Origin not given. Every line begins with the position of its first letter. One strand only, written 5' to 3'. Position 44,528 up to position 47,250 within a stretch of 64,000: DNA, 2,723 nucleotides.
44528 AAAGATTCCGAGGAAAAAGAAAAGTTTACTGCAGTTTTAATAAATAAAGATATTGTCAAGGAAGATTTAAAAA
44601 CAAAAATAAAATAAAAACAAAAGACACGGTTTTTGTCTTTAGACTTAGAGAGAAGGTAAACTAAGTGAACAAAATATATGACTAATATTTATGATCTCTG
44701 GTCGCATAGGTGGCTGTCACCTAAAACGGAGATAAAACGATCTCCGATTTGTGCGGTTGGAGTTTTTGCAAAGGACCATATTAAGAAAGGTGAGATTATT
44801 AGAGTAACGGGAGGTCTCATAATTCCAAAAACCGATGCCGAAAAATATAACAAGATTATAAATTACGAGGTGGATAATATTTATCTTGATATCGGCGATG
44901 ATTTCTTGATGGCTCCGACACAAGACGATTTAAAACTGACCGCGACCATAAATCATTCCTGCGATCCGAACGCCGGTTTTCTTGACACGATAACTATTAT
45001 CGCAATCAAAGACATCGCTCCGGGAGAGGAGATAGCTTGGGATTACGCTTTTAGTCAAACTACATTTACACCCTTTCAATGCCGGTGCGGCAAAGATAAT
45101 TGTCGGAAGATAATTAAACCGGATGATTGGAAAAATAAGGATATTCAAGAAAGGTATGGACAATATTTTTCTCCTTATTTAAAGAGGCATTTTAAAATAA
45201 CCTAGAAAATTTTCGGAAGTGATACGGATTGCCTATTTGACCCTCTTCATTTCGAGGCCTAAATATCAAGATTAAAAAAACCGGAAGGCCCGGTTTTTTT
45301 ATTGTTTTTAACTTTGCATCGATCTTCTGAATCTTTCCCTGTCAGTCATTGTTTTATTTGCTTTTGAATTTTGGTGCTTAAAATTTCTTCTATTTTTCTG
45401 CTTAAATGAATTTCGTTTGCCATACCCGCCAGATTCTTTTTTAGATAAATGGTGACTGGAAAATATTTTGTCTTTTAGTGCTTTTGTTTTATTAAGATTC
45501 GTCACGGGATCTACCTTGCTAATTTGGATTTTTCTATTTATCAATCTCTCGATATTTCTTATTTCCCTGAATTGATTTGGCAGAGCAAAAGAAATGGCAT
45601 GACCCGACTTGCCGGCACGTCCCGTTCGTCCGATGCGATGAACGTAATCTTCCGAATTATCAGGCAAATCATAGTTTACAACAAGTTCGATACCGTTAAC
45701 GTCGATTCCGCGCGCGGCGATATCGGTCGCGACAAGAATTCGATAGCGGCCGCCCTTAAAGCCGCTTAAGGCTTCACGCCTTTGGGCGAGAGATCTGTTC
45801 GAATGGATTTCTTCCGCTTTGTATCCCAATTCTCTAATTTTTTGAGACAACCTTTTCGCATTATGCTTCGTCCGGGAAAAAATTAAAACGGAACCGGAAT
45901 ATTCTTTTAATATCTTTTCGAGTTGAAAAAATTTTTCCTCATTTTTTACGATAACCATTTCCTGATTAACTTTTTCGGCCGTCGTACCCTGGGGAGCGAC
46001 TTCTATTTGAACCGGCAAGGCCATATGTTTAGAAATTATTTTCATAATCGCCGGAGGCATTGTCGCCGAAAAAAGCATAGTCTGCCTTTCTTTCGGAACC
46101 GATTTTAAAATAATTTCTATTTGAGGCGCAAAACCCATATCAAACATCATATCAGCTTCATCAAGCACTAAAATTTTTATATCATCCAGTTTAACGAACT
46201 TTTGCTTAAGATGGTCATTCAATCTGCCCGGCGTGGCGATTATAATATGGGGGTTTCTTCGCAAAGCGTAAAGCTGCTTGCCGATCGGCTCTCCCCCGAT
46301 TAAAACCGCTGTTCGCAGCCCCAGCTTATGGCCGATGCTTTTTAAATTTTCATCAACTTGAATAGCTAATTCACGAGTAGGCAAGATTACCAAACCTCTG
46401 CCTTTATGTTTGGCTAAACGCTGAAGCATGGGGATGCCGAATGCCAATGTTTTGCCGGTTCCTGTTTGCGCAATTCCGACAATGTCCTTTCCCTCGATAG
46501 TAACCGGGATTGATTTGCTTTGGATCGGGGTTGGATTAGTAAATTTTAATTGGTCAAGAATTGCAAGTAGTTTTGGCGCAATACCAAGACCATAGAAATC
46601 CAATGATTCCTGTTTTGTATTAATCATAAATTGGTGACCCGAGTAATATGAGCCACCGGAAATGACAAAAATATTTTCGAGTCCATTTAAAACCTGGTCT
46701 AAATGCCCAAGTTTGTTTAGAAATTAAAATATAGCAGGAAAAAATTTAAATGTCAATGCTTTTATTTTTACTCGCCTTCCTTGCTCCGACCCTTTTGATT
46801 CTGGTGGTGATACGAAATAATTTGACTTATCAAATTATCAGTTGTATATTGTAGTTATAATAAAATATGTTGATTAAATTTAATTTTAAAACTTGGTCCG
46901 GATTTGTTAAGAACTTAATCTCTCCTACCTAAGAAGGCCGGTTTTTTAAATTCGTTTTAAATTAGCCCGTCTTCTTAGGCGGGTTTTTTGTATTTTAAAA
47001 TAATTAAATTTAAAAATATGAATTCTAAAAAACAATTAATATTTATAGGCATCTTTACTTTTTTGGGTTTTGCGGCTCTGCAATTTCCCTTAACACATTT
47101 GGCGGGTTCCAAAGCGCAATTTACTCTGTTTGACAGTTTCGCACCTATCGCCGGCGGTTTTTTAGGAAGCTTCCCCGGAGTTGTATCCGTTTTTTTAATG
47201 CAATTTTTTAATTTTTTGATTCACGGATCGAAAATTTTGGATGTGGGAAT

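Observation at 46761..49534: ~33-nt direct repeats, one being the 3' end of a gene, bracket a 2.7-kb four-gene module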

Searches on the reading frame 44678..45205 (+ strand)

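Call 6: search_protein_families(library=pfam, proteins=[window:44678-45205:+], max_evalue=0.01)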
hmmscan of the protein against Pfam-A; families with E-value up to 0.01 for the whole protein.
window:44678-45205:+ (175 aa): 1 family
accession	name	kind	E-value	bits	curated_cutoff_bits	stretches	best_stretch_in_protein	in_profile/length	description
PF00856.33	SET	-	1.4e-15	58.1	22.4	1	27-123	2-104/105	SET domain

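Call 51: search_protein_families(library=ncbifam, proteins=[window:44678-45205:+], max_evalue=0.001)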
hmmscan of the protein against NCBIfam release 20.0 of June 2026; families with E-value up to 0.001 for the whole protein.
window:44678-45205:+ (175 aa): 0 families

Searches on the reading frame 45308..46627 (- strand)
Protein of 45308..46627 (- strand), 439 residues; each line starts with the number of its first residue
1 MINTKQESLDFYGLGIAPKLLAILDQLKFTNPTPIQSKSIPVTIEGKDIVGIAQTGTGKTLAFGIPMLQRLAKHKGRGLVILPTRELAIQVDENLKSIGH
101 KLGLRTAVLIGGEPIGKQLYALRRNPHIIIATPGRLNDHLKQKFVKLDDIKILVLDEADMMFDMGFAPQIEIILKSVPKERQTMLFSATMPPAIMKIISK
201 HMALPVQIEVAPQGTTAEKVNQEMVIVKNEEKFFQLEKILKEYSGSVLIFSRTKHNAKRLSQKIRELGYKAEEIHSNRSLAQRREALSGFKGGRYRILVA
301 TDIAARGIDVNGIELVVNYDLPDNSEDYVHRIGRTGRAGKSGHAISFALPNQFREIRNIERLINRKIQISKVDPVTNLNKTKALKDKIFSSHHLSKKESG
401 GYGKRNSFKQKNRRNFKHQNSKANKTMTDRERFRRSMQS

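Call 6: search_protein_families(library=pfam, proteins=[window:45308-46627:-], max_evalue=0.01)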
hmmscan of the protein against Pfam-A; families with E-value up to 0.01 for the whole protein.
window:45308-46627:- (439 aa): 2 families
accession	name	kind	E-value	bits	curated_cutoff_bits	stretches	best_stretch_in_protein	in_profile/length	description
PF00270.35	DEAD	-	2.2e-52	177.6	26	1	33-194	1-164/167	DEAD/DEAH box helicase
PF00271.37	Helicase_C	-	9.3e-31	106.8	23.5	1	232-339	2-110/110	Helicase conserved C-terminal domain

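Call 37: find_homologous_proteins(query=window:45311-46627:-, max_evalue=1e-30)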
Query window:45311-46627:- (439 aa): 8000 proteins with E <= 1e-30 among 8000 candidates; the best 120 are listed.
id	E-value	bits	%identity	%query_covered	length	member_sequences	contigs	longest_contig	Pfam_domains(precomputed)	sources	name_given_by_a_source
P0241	9.7e-284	958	100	100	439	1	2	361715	PF00270.36,PF00271.38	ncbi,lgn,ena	-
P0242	4.1e-189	647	79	84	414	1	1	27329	PF00270.36,PF00271.38,PF04851.22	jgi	-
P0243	4.1e-188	643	67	98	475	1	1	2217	PF00270.36,PF00271.38,PF04851.22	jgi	jgi:ATP-dependent RNA helicase RhlE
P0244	4.3e-188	643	79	84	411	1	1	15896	PF00270.36,PF00271.38,PF04851.22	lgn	-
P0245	6.5e-185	633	67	100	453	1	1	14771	PF00270.36,PF00271.38,PF04851.22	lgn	-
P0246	2.3e-184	631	78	84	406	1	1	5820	PF00270.36,PF00271.38,PF04851.22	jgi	jgi:ATP-dependent RNA helicase RhlE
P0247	4.1e-184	630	72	90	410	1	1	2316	PF00270.36,PF00271.38,PF04851.22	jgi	-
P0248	2.8e-183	628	70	94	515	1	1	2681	PF00270.36,PF00271.38,PF04851.22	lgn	-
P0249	3.4e-183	627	65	98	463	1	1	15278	PF00270.36,PF00271.38,PF04851.22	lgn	-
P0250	1.9e-182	625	77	85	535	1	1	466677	PF00270.36,PF00271.38,PF04851.22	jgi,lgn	jgi:ATP-dependent RNA helicase RhlE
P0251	3.5e-182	624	77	84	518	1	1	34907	PF00270.36,PF00271.38,PF04851.22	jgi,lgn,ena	-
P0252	1.5e-180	619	72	91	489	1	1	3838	PF00270.36,PF00271.38,PF04851.22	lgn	-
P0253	1.7e-178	612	75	85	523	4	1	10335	PF00270.36,PF00271.38,PF04851.22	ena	-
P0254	5.3e-176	604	74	84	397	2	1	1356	PF00270.36,PF00271.38,PF04851.22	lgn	-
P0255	2.6e-175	601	64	98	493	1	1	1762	PF00270.36,PF00271.38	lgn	-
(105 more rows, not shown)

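Call 39: find_encoding_contigs(protein=P0242, flank=8000, max_places=2)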
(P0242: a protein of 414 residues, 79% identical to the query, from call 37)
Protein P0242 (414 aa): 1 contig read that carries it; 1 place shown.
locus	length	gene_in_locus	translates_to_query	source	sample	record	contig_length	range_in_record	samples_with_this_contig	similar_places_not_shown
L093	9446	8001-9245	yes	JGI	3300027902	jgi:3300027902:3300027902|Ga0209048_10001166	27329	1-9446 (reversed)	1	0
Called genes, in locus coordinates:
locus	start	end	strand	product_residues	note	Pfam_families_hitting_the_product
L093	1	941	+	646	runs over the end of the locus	PF00012:HSP70, PF06723:MreB_Mbl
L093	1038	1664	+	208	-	PF03575:Peptidase_S51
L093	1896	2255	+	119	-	-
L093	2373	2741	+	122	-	PF01243:PNPOx_N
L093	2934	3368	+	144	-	-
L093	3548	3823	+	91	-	-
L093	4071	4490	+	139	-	-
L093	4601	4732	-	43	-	-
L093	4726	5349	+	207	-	PF01966:HD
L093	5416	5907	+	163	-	PF06185:YecM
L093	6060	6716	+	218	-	-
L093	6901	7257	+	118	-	-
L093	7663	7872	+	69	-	-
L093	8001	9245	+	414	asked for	PF00270:DEAD, PF04851:ResIII (weak), PF00271:Helicase_C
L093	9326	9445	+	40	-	?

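Call 40: find_encoding_contigs(protein=P0244, flank=8000, max_places=2)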
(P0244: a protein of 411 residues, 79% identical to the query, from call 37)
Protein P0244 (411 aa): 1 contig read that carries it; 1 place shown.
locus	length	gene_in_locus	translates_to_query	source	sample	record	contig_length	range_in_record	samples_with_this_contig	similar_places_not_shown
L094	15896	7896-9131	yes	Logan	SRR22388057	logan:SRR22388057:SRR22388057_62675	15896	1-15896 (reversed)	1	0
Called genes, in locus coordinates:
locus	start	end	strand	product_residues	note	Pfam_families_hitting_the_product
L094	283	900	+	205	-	PF01209:Ubie_methyltran, PF13847:Methyltransf_31, PF08241:Methyltransf_11, PF08242:Methyltransf_12 (weak), PF13649:Methyltransf_25, PF05148:Methyltransf_8 (weak)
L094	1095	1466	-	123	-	-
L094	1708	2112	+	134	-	-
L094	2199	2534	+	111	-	-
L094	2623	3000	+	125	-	-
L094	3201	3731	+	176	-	-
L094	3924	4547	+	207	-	PF01966:HD (weak)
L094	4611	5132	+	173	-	-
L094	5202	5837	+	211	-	PF00702:Hydrolase, PF13419:HAD_2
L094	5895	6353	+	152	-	PF00583:Acetyltransf_1, PF13673:Acetyltransf_10, PF13508:Acetyltransf_7, PF08445:FR47 (weak)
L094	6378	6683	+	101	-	PF11950:DUF3467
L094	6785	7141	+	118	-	-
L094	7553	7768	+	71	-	-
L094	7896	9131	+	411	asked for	PF00270:DEAD, PF04851:ResIII (weak), PF00271:Helicase_C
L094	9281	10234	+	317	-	PF13793:Pribosyltran_N, PF00156:Pribosyltran, PF14572:Pribosyl_synth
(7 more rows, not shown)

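Call 41: find_encoding_contigs(protein=P0250, flank=8000, max_places=2)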
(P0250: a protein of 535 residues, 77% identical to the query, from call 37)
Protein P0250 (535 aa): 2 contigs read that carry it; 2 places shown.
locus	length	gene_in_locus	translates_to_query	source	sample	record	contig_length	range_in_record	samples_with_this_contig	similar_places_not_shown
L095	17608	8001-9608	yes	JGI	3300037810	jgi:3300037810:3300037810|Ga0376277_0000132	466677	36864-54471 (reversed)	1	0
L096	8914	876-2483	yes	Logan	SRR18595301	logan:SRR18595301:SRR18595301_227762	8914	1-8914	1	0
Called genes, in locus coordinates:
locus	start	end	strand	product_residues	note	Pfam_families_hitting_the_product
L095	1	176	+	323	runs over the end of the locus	-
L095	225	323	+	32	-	-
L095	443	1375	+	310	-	-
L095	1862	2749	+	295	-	PF08346:AntA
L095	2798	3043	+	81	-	PF18898:DUF5654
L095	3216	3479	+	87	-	PF02583:Trns_repr_metal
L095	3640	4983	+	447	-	PF00403:HMA (weak), PF13386:DsbD_2, PF13473:Cupredoxin_1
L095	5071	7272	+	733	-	PF00403:HMA, PF00122:E1-E2_ATPase, PF00702:Hydrolase, PF08282:Hydrolase_3 (weak)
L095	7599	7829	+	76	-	-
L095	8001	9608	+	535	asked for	PF04851:ResIII (weak), PF00270:DEAD, PF00271:Helicase_C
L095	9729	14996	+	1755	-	PF07581:Glug (faint)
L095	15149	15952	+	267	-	PF02498:Bro-N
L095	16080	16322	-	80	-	PF01541:GIY-YIG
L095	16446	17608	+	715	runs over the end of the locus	PF22745:Nlig-Ia, PF01653:DNA_ligase_aden, PF03120:OB_DNA_ligase, PF14520:HHH_5 (faint), PF12826:HHH_2, PF00533:BRCT, PF12738:PTCB-BRCT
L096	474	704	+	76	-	-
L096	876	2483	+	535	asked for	PF04851:ResIII (weak), PF00270:DEAD, PF00271:Helicase_C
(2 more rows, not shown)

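Call 51: search_protein_families(library=ncbifam, proteins=[window:45308-46627:-], max_evalue=0.001)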
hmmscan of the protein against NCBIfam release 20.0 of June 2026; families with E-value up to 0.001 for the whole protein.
window:45308-46627:- (439 aa): 40 families (the best 25 are shown)
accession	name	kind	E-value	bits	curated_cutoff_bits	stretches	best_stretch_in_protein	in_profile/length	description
NF053631.1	RNA_helic_CshA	equivalog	3.8e-127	424.8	646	1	11-381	1-374/434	degradosome RNA helicase CshA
NF008744.0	PRK11776.1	equivalog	1.4e-108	363.4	524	1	9-383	4-381/460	ATP-dependent RNA helicase DbpA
NF007882.0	PRK10590.1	equivalog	4.6e-106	355.5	743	1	10-430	2-426/456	ATP-dependent RNA helicase RhlE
NF053711.1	RNA_heli_RhlE1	exception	3.7e-104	348.9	750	1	11-370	3-370/434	RNA helicase RhlE1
NF053710.1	RNA_heli_RhlE2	exception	5.7e-102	342.2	925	1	11-428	3-431/635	RNA helicase RhlE2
NF053636.1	DDHlcsCsdAPsy1082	equivalog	2.2e-94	316.8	890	1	9-422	3-416/512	DEAD/DEAH box helicase CsdA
NF003419.0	PRK04837.1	equivalog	1.8e-93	313.6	588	1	7-413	7-417/424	ATP-dependent RNA helicase RhlB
NF008394.0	PRK11192.1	equivalog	1.8e-92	310.5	507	1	10-425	4-427/441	ATP-dependent RNA helicase SrmB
NF008642.0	PRK11634.1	equivalog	2.3e-91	307.1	989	1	9-373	6-372/628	DEAD/DEAH family ATP-dependent RNA helicase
NF002340.1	PRK01297.1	equivalog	3.9e-88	295.7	564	1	11-367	3-372/372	ATP-dependent RNA helicase RhlB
NF003390.0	PRK04537.1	equivalog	2.7e-85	287.6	732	1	8-376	8-391/572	ATP-dependent RNA helicase RhlB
TIGR01389.1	recQ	equivalog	8.3e-23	80.6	640.2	1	34-387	16-372/591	DNA helicase RecQ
TIGR00614.1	recQ_fam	subfamily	1.9e-20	73.1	219.8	1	28-366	8-348/470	RecQ family ATP-dependent DNA helicase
TIGR04121.1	DEXH_lig_assoc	equivalog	9.1e-19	66.6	850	1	31-345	13-353/804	ligase-associated DNA damage response DEXH box helicase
NF010337.0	PRK13766.1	equivalog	1.6e-18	66.2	610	2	236-407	357-541/781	Hef nuclease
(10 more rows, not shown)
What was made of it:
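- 45308..46627 (-): DEAD-box RNA helicase (439 aa, CshA/RhlE-like). It belongs to the distal, probably older, part of the lineage-specific 6 kb. Calls 6, 51.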

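Call 76: find_encoding_contigs(protein=P0245, flank=8000, max_places=2)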
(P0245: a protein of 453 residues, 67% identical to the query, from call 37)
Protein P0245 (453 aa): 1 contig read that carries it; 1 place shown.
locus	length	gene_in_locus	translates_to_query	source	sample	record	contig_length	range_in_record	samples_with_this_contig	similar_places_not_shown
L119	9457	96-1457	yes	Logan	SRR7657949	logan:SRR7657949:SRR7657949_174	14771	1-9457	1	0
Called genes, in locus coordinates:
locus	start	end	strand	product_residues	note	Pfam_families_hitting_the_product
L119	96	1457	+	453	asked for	PF04851:ResIII (weak), PF00270:DEAD, PF00271:Helicase_C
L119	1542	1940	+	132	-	PF01909:NTP_transf_2, PF18765:Polbeta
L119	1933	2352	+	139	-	PF01934:HepT-like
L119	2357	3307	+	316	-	PF01784:DUF34_NIF3 (faint)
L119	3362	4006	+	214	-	PF00696:AA_kinase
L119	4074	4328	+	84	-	PF00892:EamA (weak)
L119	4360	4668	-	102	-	-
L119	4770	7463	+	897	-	PF00932:LTD, PF18911:PKD_4, PF00801:PKD, PF01336:tRNA_anti-codon (faint)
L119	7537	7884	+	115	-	-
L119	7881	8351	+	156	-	-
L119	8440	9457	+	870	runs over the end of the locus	PF13491:FtsK_4TM, PF17854:FtsK_alpha, PF01580:FtsK_SpoIIIE, PF09397:FtsK_gamma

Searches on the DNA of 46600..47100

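Call 10: search_rna_families(source=window, start=46600, end=47100, threshold=evalue, max_evalue=10, show_alignments=3)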
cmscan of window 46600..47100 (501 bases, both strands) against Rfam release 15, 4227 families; matches with E-value up to 10: 15.
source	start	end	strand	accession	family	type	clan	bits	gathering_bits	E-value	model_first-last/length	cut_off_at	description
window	46880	46999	+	RF00557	L10_leader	Cis-reg; leader;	-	20.3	44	0.44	1-138/138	no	Ribosomal protein L10 leader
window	46936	46994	+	RF04312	trpB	Cis-reg;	-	20.3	59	2.4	1-107/107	no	trpB ncRNA motif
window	46897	46998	+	RF02860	Arrc14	Gene; sRNA;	-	20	99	1.4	1-167/167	no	Actinobacillus sRNA 14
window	46919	46993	+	RF02837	anti-hemB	Gene; sRNA;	-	18.2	49.5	0.086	1-81/81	no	Burkholderia RNA 7 (anti-hemB)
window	46916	46988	+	RF00697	mir-186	Gene; miRNA;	-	18.2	70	0.99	1-82/82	no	mir-186 microRNA precursor family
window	46844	46911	-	RF01830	StyR-44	Gene;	-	16.9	54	7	1-107/107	no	Salmonella enterica Typhi npcRNA 44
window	46925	47007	+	RF02621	BSnc120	Gene; sRNA;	-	16.4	114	1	1-88/88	no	Brucella sRNA 120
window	46689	46817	-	RF00082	SraG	Gene; sRNA;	-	16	50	3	1-177/177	no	SraG RNA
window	46654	46731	+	RF03545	Flavi_ISFV_CRE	Cis-reg;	-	15.8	41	9.7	1-89/89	no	Insect-specific Flavivirus 3' UTR cis-acting replication element (CRE)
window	46924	46983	-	RF03826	MIR825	Gene; miRNA;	-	15.7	160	6.8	41-112/146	no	MIR825 microRNA precursor family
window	46899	46991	+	RF00106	RNAI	Gene; antisense;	-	15.5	47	2.4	1-102/102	no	RNAI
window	46919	46992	+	RF02278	Betaproteobacteria_toxic_sRNA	Gene; sRNA;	-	15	50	2.2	1-64/64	no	Betaproteobacteria toxic small RNA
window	46924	46993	+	RF02869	ncS025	Gene; sRNA;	-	14.7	46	4.7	1-85/85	no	Burkholderia sRNA 25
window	46718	46843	+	RF02849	Ysr197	Gene; sRNA;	-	14.3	167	0.36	1-254/254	no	Yersinia sRNA 197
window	46888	46992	+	RF00513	Trp_leader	Cis-reg; leader;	-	14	41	5.9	1-100/100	no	Tryptophan operon leader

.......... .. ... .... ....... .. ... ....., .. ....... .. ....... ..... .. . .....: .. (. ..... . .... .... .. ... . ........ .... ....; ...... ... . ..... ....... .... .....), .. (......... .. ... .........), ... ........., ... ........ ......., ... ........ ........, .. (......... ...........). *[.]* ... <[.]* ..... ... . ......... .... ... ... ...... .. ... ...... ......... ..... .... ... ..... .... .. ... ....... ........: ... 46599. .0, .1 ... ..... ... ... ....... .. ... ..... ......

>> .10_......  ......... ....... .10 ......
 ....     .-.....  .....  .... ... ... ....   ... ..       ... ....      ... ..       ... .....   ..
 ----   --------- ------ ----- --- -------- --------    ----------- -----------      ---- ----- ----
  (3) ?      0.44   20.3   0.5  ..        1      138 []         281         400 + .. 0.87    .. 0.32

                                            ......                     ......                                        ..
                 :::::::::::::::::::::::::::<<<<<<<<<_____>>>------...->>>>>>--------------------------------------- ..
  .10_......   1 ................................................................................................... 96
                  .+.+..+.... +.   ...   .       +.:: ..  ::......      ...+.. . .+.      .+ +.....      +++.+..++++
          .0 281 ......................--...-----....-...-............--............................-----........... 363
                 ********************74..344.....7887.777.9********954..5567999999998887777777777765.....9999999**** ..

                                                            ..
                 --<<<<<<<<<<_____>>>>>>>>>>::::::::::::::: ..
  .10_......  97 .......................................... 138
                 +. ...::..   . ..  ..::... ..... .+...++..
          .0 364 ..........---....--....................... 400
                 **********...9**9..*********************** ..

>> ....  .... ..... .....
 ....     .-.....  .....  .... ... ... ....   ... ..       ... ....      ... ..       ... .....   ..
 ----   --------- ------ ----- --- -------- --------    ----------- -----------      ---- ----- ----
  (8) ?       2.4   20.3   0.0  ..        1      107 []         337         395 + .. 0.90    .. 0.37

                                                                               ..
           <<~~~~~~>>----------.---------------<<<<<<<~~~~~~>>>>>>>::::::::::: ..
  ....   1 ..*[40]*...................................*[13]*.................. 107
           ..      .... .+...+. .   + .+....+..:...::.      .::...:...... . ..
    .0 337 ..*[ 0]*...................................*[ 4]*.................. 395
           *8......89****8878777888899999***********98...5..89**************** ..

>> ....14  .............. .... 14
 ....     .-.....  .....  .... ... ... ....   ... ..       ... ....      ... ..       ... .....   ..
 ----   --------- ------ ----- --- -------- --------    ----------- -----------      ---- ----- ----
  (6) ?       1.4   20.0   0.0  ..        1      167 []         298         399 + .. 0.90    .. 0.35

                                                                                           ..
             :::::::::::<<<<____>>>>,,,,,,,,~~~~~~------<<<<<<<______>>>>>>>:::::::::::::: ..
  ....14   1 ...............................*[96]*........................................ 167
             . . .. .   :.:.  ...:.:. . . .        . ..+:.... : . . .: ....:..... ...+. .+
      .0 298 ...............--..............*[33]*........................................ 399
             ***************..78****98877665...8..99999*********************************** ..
